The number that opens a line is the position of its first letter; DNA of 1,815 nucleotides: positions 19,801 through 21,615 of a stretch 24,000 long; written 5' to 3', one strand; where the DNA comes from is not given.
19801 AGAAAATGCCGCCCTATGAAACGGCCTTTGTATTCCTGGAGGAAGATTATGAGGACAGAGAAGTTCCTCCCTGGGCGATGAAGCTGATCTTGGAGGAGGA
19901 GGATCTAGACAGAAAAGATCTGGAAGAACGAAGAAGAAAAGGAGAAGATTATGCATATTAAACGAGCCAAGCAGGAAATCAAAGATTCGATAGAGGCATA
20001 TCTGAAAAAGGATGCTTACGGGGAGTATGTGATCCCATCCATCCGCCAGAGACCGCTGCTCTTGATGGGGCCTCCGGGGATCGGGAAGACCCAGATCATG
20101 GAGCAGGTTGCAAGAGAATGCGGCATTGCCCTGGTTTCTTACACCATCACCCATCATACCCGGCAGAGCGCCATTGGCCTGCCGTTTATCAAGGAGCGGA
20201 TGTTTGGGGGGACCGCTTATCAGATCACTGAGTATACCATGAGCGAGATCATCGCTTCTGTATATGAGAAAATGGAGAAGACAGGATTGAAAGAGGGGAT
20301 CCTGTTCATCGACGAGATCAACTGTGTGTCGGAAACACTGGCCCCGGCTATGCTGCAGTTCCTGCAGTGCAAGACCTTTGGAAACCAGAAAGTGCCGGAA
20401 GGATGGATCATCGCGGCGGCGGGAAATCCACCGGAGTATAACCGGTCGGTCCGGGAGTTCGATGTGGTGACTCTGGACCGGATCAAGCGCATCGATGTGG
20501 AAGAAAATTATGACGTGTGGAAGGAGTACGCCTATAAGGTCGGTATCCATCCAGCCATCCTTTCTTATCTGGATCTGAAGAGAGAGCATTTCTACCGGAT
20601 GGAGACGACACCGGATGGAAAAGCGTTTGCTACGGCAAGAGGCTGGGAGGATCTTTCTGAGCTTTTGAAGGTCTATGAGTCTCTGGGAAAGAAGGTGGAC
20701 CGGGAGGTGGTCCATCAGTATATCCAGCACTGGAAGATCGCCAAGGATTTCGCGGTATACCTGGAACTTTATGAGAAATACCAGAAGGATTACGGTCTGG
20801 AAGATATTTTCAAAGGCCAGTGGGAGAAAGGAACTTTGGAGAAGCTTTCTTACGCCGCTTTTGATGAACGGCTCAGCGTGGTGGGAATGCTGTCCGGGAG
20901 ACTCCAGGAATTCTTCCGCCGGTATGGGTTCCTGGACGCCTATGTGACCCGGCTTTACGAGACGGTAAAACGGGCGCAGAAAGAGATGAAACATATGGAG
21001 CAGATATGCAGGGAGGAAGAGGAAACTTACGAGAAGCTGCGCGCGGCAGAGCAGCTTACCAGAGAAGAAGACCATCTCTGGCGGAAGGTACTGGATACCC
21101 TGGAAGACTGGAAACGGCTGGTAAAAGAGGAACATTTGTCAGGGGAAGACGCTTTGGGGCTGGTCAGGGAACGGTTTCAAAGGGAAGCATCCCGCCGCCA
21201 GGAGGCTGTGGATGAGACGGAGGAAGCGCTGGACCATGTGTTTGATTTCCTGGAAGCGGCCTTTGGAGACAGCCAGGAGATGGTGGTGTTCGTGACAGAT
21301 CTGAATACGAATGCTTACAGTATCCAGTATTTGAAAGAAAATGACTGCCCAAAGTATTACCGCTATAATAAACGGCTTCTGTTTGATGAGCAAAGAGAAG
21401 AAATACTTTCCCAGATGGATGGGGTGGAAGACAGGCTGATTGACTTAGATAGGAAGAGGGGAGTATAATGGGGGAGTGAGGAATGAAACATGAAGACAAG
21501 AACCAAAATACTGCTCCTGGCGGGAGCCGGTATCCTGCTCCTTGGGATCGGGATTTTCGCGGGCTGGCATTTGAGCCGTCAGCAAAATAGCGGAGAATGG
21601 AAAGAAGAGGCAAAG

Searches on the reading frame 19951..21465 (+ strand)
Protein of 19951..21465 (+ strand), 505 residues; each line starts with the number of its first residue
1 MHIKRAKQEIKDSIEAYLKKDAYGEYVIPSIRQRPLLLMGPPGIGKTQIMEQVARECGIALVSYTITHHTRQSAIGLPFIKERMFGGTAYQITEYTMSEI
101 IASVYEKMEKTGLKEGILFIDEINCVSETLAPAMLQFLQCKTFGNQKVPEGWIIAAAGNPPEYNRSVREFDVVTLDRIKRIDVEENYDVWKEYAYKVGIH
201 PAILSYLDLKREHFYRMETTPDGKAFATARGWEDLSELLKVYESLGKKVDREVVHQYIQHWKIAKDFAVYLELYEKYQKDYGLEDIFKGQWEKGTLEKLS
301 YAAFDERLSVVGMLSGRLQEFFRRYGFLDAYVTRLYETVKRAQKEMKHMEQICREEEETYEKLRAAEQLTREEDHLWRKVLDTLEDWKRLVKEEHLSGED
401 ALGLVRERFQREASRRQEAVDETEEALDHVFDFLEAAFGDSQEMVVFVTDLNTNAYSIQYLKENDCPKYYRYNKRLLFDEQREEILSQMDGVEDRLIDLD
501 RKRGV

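Call 7: search_protein_families(library=pfam, proteins=[window:19951-21465:+], max_evalue=0.01)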
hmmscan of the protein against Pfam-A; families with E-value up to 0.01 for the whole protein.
window:19951-21465:+ (505 aa): 11 families
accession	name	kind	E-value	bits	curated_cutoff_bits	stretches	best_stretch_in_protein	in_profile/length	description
PF00004.35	AAA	-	2.4e-09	38.2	21.2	1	36-166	1-117/131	ATPase family associated with various cellular activities (AAA)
PF13245.12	AAA_19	-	1.9e-06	28.5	25.1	1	29-139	7-115/134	AAA domain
PF07728.20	AAA_5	-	2.5e-06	28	22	1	35-144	1-96/139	AAA domain (dynein-related subfamily)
PF13401.12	AAA_22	-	3.9e-05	24.4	27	1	33-142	5-106/130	AAA domain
PF20030.5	bpMoxR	-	0.00019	21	27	1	15-98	12-96/205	MoxR domain in the MoxR-vWA-beta-propeller ternary systems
PF05496.18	RuvB_N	-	0.00046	20.4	27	0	36-61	36-61/159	Holliday junction DNA helicase RuvB P-loop domain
PF13173.12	AAA_14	-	0.00077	19.9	27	1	33-128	2-76/129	AAA domain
PF12775.13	AAA_7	-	0.0017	18.4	25.8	0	32-60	32-61/181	P-loop containing dynein motor region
PF13191.12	AAA_16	-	0.002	19.1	32.6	0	33-73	24-63/167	AAA ATPase domain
PF13671.12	AAA_33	-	0.0048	17.6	27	0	37-94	3-47/143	AAA domain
PF03215.21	Rad17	-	0.0049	17.3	23.8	1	27-123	39-141/186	Rad17 P-loop domain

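Call 8: search_protein_families(library=ncbifam, proteins=[window:19951-21465:+], max_evalue=0.01)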
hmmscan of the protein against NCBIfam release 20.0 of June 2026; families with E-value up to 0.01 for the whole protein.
window:19951-21465:+ (505 aa): 16 families
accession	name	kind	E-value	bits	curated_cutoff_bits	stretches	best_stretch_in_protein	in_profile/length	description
NF003229.0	PRK04195.1-5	equivalog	2e-05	23.5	280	1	7-62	26-73/413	replication factor C large subunit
NF003233.0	PRK04195.2-3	equivalog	7.8e-05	21.7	471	1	32-57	37-62/504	replication factor C large subunit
TIGR00635.1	ruvB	equivalog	0.00021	20.4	299.05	0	36-63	33-60/305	Holliday junction branch migration DNA helicase RuvB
NF003230.0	PRK04195.1-6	equivalog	0.00025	19.8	441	1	25-65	31-71/494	replication factor C large subunit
TIGR03922.1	T7SS_EccA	equivalog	0.00028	19.6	466.65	1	3-67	284-347/557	type VII secretion AAA-ATPase EccA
NF003234.0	PRK04195.2-4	equivalog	0.00038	19.5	529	1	30-109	35-108/497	replication factor C large subunit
NF003069.1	PRK03992.1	subfamily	0.00082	18.6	500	0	5-60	138-192/379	proteasome-activating nucleotidase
NF042959.1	IteA_antiphage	equivalog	0.0012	18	510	1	6-62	100-154/367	anti-phage ATPase IteA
TIGR03689.1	pup_AAA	equivalog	0.0015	17.3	504.75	1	8-56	192-239/512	proteasome ATPase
TIGR01243.1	CDC48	subfamily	0.0017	16.7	802.65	1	4-63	459-517/733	CDC48 family AAA ATPase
NF000868.0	PRK00080.1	equivalog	0.0025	16.8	282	0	36-62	54-80/330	Holliday junction branch migration DNA helicase RuvB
NF047784.1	MadB_ATPase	equivalog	0.0047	16.1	475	0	31-62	31-62/298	MadB family AAA-type ATPase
NF003226.0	PRK04195.1-1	equivalog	0.0057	15.6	588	0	6-64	22-71/405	replication factor C large subunit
TIGR01241.2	FtsH_fam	equivalog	0.0084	14.9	600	0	6-61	170-223/598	ATP-dependent zinc metalloprotease FtsH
NF047516.1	LA_3659_fam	equivalog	0.0094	15.5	36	0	320-428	110-218/221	LA_3659 family protein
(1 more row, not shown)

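Call 13: find_homologous_proteins(query=window:19951-21465:+)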
Query window:19951-21465:+ (505 aa): 8000 proteins with E <= 0.001 among 8000 candidates; the best 120 are listed.
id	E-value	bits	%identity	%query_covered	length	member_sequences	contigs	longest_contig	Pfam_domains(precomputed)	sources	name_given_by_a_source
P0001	0.0e+0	1137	100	100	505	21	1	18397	PF13245.13,PF00004.36,PF07728.21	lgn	-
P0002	0.0e+0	1134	99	100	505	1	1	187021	PF13245.13,PF00004.36,PF07728.21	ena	-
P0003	7.9e-288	973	86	98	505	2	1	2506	PF00004.36,PF13401.13,PF07728.21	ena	-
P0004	2.5e-287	972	86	98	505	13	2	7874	PF00004.36,PF07728.21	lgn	-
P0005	1.5e-268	910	81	98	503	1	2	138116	PF00004.36,PF13401.13,PF07728.21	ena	-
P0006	4.9e-268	908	81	98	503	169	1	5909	PF00004.36,PF13401.13,PF07728.21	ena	-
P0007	3.7e-265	898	81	96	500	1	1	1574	PF00004.36,PF13401.13,PF07728.21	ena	-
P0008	3.0e-257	872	77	98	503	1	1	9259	PF20030.6,PF00004.36,PF13401.13,PF07728.21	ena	-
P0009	6.2e-243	825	73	98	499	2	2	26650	PF00004.36,PF07728.21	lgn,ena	-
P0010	2.7e-242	823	73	98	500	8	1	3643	PF00004.36,PF13401.13,PF07728.21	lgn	-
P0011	1.3e-240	818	73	98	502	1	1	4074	PF13245.13,PF00004.36,PF13401.13,PF07728.21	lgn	-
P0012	2.3e-240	817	72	98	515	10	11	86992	PF13245.13,PF00004.36,PF13401.13,PF07728.21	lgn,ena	-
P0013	1.1e-239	814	73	98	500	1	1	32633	PF00004.36,PF13401.13,PF07728.21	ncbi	ncbi:MAG: ATP-binding protein [Lachnospiraceae bacterium]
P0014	1.4e-239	814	72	98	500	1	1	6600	PF20030.6,PF00004.36,PF13401.13,PF07728.21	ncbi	ncbi:MAG: AAA family ATPase [Dorea sp.]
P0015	3.2e-239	813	74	96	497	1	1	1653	PF00004.36,PF13401.13,PF07728.21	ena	-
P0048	2.2e-234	797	70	98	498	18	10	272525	PF00004.36,PF07728.21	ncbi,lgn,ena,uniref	ncbi:AAA family ATPase [Sporofaciens sp. SGI.106]|uniref:AAA family ATPase n=1 Tax=Sporofaciens sp. 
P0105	6.6e-229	779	69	98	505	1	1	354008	PF00004.36,PF13401.13,PF07728.21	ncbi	-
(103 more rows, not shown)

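Call 14: find_encoding_contigs(protein=P0005, flank=10000, max_places=2)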
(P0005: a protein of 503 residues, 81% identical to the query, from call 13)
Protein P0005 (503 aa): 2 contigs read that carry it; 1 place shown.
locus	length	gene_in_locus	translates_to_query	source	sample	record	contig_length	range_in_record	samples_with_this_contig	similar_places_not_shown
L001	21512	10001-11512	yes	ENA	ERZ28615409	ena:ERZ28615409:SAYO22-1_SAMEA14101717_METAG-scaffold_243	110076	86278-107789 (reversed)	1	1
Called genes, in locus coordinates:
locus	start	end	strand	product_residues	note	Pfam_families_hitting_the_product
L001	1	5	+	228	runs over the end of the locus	PF07302:AroM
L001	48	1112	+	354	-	PF26233:NicX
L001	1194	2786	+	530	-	PF03169:OPT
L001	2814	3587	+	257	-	PF01177:Asp_Glu_race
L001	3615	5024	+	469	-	PF01546:Peptidase_M20, PF07687:M20_dimer (faint)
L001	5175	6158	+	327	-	-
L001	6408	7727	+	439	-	PF08486:SpoIID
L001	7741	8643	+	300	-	PF13306:LRR_5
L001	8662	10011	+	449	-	PF13203:DUF2201_N, PF09967:DUF2201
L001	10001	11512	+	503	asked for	PF13401:AAA_22 (faint), PF00004:AAA, PF07728:AAA_5 (weak)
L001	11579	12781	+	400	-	PF01520:Amidase_3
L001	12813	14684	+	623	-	PF13240:Zn_Ribbon_1, PF13248:Zn_ribbon_3 (weak), PF00092:VWA, PF13519:VWA_2, PF22819:TcaA_5th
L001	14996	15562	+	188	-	PF02659:Mntp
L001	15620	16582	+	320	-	PF06325:PrmA, PF05175:MTS, PF13847:Methyltransf_31, PF08242:Methyltransf_12 (faint), PF13649:Methyltransf_25 (weak)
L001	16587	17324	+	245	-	PF20260:PUA_4, PF04452:Methyltrans_RNA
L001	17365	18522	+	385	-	PF00266:Aminotran_5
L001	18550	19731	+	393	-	PF22025:ThiI_fer, PF02926:THUMP, PF02568:ThiI, PF06508:QueC (faint)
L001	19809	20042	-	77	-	PF00381:PTS-HPr (weak)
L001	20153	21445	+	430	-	PF00919:UPF0004, PF04055:Radical_SAM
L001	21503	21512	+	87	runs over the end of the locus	PF06135:IreB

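Call 15: find_encoding_contigs(protein=P0048, flank=10000, max_places=2)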
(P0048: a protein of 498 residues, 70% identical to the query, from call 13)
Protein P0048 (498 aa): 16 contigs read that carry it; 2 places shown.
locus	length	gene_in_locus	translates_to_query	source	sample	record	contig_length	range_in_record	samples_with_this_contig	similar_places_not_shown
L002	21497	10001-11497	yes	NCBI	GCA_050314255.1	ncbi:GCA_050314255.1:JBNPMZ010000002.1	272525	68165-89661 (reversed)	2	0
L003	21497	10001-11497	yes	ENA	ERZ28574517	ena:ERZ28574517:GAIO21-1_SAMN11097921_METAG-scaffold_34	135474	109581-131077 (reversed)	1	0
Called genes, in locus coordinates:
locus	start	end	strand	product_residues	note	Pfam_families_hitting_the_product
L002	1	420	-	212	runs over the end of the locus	PF14681:UPRTase, PF00156:Pribosyltran (weak)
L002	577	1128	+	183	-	PF00210:Ferritin (weak), PF02915:Rubrerythrin, PF23458:DUF7130 (weak), PF21349:RUBY_RBDX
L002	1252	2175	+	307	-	PF13353:Fer4_12 (weak), PF04055:Radical_SAM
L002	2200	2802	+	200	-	PF12917:YfbR-like, PF13023:HD_3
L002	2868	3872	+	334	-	PF14659:Phage_int_SAM_3, PF00589:Phage_integrase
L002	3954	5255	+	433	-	PF00890:FAD_binding_2 (weak), PF01266:DAO, PF13450:NAD_binding_8 (weak), PF00355:Rieske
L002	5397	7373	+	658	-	-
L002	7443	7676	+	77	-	-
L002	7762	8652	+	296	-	PF13306:LRR_5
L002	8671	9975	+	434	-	PF13203:DUF2201_N, PF09967:DUF2201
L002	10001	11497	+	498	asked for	PF00004:AAA, PF07728:AAA_5 (weak)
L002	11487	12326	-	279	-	PF11449:ArsP_2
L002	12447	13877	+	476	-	PF01235:Na_Ala_symp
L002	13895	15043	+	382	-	PF27117:FliB_C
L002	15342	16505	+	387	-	-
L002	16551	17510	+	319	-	PF02492:cobW (weak), PF21537:DUF1980_C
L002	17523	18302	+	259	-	PF02535:Zip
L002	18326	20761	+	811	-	PF00122:E1-E2_ATPase, PF00702:Hydrolase, PF08282:Hydrolase_3 (faint)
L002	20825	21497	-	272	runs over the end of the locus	PF00702:Hydrolase (faint), PF08282:Hydrolase_3, PF05116:S6PP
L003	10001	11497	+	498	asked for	PF00004:AAA, PF07728:AAA_5 (weak)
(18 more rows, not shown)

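Call 16: find_encoding_contigs(protein=P0105, flank=10000, max_places=2)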
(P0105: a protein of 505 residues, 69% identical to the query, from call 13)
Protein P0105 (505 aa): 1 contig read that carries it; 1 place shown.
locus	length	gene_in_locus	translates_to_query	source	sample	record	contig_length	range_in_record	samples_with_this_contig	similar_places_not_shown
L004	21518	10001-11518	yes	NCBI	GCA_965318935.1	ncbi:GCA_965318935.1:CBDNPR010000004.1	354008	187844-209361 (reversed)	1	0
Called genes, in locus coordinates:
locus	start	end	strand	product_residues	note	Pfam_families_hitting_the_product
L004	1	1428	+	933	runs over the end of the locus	PF00497:SBP_bac_3, PF00512:HisKA, PF02518:HATPase_c, PF00072:Response_reg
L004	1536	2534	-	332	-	PF01073:3Beta_HSD, PF01370:Epimerase, PF02719:Polysacc_synt_2 (weak), PF04321:RmlD_sub_bind, PF13460:NAD_binding_10, PF16363:GDP_Man_Dehyd, PF07993:NAD_binding_4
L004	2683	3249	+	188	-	PF14278:TetR_C_8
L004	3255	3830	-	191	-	PF02659:Mntp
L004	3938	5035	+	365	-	PF01551:Peptidase_M23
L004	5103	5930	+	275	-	PF00561:Abhydrolase_1, PF12146:Hydrolase_4, PF12697:Abhydrolase_6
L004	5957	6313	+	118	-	PF01035:DNA_binding_1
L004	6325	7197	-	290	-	PF00892:EamA, PF03151:TPT, PF00892:EamA, PF03151:TPT (weak)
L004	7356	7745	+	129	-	PF12646:DUF3783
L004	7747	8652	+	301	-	PF13306:LRR_5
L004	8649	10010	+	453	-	PF13203:DUF2201_N, PF09967:DUF2201, PF13519:VWA_2 (faint)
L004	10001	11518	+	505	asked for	PF13401:AAA_22 (faint), PF00004:AAA, PF07728:AAA_5 (weak)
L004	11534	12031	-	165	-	-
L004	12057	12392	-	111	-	-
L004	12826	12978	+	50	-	-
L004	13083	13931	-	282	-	PF11449:ArsP_2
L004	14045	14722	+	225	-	PF00027:cNMP_binding, PF13545:HTH_Crp_2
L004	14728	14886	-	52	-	PF00301:Rubredoxin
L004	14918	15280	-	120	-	PF01880:Desulfoferrodox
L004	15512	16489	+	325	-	PF02492:cobW, PF07683:CobW_C (weak)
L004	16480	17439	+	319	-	PF21537:DUF1980_C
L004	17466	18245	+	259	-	PF02535:Zip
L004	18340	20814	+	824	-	PF00122:E1-E2_ATPase, PF00702:Hydrolase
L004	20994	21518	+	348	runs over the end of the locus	PF01545:Cation_efflux, PF16916:ZT_dimer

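Call 18: search_protein_families(library=padloc, proteins=[window:19951-21465:+], max_evalue=0.01)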
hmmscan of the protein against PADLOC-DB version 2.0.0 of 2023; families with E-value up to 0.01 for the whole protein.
window:19951-21465:+ (505 aa): 4 families
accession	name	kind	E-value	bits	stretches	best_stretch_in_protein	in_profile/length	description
PDLC02196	IetA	-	7.1e-06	23.7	1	5-62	96-151/374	-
PDLC04232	IetA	-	0.00017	19.1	1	6-62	91-145/330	-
PDLC04140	mad8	-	0.00048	17.7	0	34-59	28-53/314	mads_8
PDLC02195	IetA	-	0.0011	16.3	1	6-63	112-167/395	-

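Call 19: search_protein_families(library=phrogs, proteins=[window:19951-21465:+], max_evalue=0.001)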
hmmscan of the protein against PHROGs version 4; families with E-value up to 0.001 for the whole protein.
window:19951-21465:+ (505 aa): 7 families
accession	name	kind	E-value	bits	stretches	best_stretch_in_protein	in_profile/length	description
phrog_1297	-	other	3.7e-41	142.3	1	33-293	25-278/356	ATPase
phrog_16335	-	other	2e-06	28.2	1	26-192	18-176/267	ATPase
phrog_249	-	moron, auxiliary metabolic gene and host takeover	3.1e-05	24.5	1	30-74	124-168/380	porphyrin biosynthesis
phrog_4339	-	unknown function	6.9e-05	23.1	0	30-70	48-88/552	-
phrog_168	-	DNA, RNA and nucleotide metabolism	8.4e-05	23.4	0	33-71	42-80/314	clamp loader of DNA polymerase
phrog_4871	-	other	0.00017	21.2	1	33-126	213-296/764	ATP-dependent protease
phrog_3757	-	unknown function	0.00069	20.1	0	32-62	125-155/367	-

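Call 24: search_solved_structures(query=window:19951-21465:+, max_evalue=0.01)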
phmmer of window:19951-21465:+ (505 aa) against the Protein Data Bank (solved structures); distinct sequences matched with E-value up to 0.01: 58.
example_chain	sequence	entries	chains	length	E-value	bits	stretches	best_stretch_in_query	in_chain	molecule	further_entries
6or5_A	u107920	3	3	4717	1.6e-07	33.9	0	34-70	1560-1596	Midasin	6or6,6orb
9lgo_F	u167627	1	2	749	2.4e-06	29.9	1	34-64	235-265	ATPase family gene 2 protein homolog B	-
8rhn_O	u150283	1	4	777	2.7e-06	29.8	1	34-64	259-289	ATPase family gene 2 protein homolog B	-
5vc7_A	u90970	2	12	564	1.3e-05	27.5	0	5-63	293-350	VCP-like ATPase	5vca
5g4g_A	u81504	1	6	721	2.6e-05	26.5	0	5-63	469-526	VCP-LIKE ATPASE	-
5g4f_A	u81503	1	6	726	2.7e-05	26.5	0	5-63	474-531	VCP-LIKE ATPASE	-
9lgo_A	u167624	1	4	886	0.0002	23.6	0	9-59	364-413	ATPase family gene 2 protein homolog A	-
8rhn_K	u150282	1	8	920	0.00021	23.5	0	9-59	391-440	ATPase family gene 2 protein homolog A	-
7w42_A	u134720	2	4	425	0.00024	23.3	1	7-133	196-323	Uncharacterized ATPase YjoB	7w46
6chs_H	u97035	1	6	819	0.0003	23.1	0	4-63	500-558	Putative cell division control protein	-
7wub_D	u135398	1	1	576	0.00041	22.6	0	8-59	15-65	Transitional endoplasmic reticulum ATPase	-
7wub_C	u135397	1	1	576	0.00041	22.6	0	8-59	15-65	Transitional endoplasmic reticulum ATPase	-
6mck_A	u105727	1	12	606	0.00047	22.4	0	8-59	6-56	Transitional endoplasmic reticulum ATPase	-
7rlj_A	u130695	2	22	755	0.00083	21.6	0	8-59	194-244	Transitional endoplasmic reticulum ATPase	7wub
8yka_A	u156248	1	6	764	0.00086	21.5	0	8-59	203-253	Transitional endoplasmic reticulum ATPase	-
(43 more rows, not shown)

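Call 26: search_protein_representatives(protein=window:19951-21465:+)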
Query: 505 residues. Proteins with E-value up to 0.001 (for the whole library): 7237; up to 1e-10: 2447; up to 1e-30: 589. The best 150 are listed.
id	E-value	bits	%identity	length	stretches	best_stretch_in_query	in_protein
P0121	1.6e-178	611.0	57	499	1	1-495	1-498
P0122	8.6e-175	598.7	62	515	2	1-329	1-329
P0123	1.8e-165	568.0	55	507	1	1-487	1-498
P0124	2.7e-163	560.8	56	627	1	1-480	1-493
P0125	1.0e-161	555.6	55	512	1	1-488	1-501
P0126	2.2e-156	538.0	54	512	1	1-489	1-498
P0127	4.7e-153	527.0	52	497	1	1-489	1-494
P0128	5.5e-150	516.9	50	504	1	1-493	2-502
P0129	1.0e-149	516.1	50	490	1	1-489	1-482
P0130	4.1e-147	507.4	56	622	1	1-442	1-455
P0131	4.6e-146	504.0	50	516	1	1-490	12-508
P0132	2.4e-145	501.6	50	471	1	1-465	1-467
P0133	3.5e-143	494.5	47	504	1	1-493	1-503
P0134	5.7e-143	493.8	47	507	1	1-492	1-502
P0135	6.9e-143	493.5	47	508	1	1-490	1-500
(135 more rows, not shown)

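Call 28: find_related_loci(query=A1, collection=genome_contigs, flank=10000)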
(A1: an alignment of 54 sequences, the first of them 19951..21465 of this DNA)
Query A1 (505 aa) in genome_contigs; peptide patterns used: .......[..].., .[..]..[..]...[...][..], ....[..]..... (x = any residue, [..] = any of these).
600 stretches matched a pattern (row limit reached: there are more); 409 encode a relative of the query (tblastn E <= 1e-3); the best 80 are kept; 80 distinct loci.
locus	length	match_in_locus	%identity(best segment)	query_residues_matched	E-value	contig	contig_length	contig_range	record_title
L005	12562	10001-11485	73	1-496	0e+0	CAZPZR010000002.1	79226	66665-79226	MAG TPA_asm: uncultured Lachnospiraceae bacterium isolate SRP350583_co2_16 genome assembly, contig: NODE_307_length_7922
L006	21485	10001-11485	72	1-496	0e+0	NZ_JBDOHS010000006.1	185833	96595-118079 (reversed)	Dorea sp. YH-dor226 contig6, whole genome shotgun sequence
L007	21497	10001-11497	70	1-496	0e+0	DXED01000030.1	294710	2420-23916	MAG TPA_asm: Candidatus Dorea intestinigallinarum isolate CHK188-17839 CHK188__C163311_L294710_SAMEA5754832, whole genom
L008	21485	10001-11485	68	1-496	0e+0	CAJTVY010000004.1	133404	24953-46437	MAG TPA_asm: uncultured Dorea sp. isolate MGBC116946 genome assembly, contig: MGBC116946.4, whole genome shotgun sequenc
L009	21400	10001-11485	67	1-496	0e+0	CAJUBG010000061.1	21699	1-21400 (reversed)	MAG TPA_asm: uncultured Dorea sp. isolate MGBC118412 genome assembly, contig: MGBC118412.61, whole genome shotgun sequen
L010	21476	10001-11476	65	1-493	0e+0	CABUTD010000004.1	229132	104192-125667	MAG TPA_asm: uncultured Anaerostipes sp. isolate MGYG-HGUT-04359 genome assembly, contig: GUT_GENOME269664_4, whole geno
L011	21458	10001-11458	64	1-489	0e+0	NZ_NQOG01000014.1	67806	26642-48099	Anaerostipes hominis (ex Lee et al. 2021) strain BG01 BG01_contig14, whole genome shotgun sequence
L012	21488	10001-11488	62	1-490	0e+0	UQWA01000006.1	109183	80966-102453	uncultured Lachnospiraceae bacterium isolate UMGS697 genome assembly, contig: NODE_82_length_109183_cov_349.840609, whol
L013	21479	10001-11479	63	1-494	0e+0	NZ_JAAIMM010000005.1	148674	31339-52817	Coprococcus comes strain MSK.16.63 NODE_5_length_148674_cov_209.24, whole genome shotgun sequence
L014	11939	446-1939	62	1-496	0e+0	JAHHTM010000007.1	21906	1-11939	MAG: Muricomes sp. isolate MAG082 MAG082_7, whole genome shotgun sequence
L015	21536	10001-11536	62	1-494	0e+0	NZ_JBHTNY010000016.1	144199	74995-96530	Robinsoniella peoriensis strain CCUG 48729 GCM70027253_84, whole genome shotgun sequence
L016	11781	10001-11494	62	1-496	0e+0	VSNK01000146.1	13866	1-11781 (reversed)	MAG: Faecalicatena sp. isolate S9763_S15_bin.9 S9763_S15_bin.9_contig_146, whole genome shotgun sequence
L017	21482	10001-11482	62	1-496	0e+0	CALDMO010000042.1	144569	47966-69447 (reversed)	MAG TPA_asm: uncultured Marvinbryantia sp. isolate ERR318688_bin.56_CONCOCT_v1.1_MAG genome assembly, contig: ERZ1764608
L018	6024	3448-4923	63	1-482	0e+0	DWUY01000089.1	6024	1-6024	MAG TPA_asm: Candidatus Blautia avicola isolate ChiBcec6-4105 ChiBcec6__C55751_L6024_SAMN08009758, whole genome shotgun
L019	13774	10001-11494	61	1-496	0e+0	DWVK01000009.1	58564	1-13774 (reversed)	MAG TPA_asm: Candidatus Mediterraneibacter caccogallinarum isolate ChiHcolR18-251 ChiHcolR18__C17722_L58564_SAMN08010027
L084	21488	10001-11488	55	1-489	3e-175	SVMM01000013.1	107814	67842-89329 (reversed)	MAG: Oscillospiraceae bacterium isolate SIG513 NODE_333_length_107814_cov_7.336170, whole genome shotgun sequence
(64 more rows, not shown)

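Call 43: search_protein_families(library=pfam, alignment_id=A2, max_evalue=0.001)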
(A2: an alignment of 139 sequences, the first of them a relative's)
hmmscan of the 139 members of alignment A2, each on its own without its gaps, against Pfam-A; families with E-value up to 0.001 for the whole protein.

A. member 1, L002:7443-7673:+ (77 aa): 0 families

B. families by the number of members that match (of 139 scanned): 170 families (the first 25 are shown)
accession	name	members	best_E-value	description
PF04070.17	DUF378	4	4.3e-26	Domain of unknown function (DUF378)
PF04055.27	Radical_SAM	4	5.3e-21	Radical SAM superfamily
PF02589.21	LUD_dom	3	5.6e-56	LUD domain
PF01554.23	MatE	3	3.1e-55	MatE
PF05651.19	Diacid_rec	3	1.5e-43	Putative sugar diacid recognition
PF01228.26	Gly_radical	3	9.1e-39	Glycine radical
PF00005.33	ABC_tran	3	3.3e-37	ABC transporter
PF12833.13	HTH_18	3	2e-19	Helix-turn-helix domain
PF00149.33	Metallophos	3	8.4e-14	Calcineurin-like phosphoesterase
PF00165.29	HTH_AraC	3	9.6e-14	Bacterial regulatory helix-turn-helix proteins, AraC family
PF13556.12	HTH_30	3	1.6e-13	PucR C-terminal helix-turn-helix domain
PF17853.6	GGDEF_2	3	5e-10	GGDEF-like domain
PF16199.10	Radical_SAM_C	3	9e-05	Radical_SAM C-terminal domain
PF13597.11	NRDD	2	4e-196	Anaerobic ribonucleoside-triphosphate reductase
PF02446.23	Glyco_hydro_77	2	3.9e-180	4-alpha-glucanotransferase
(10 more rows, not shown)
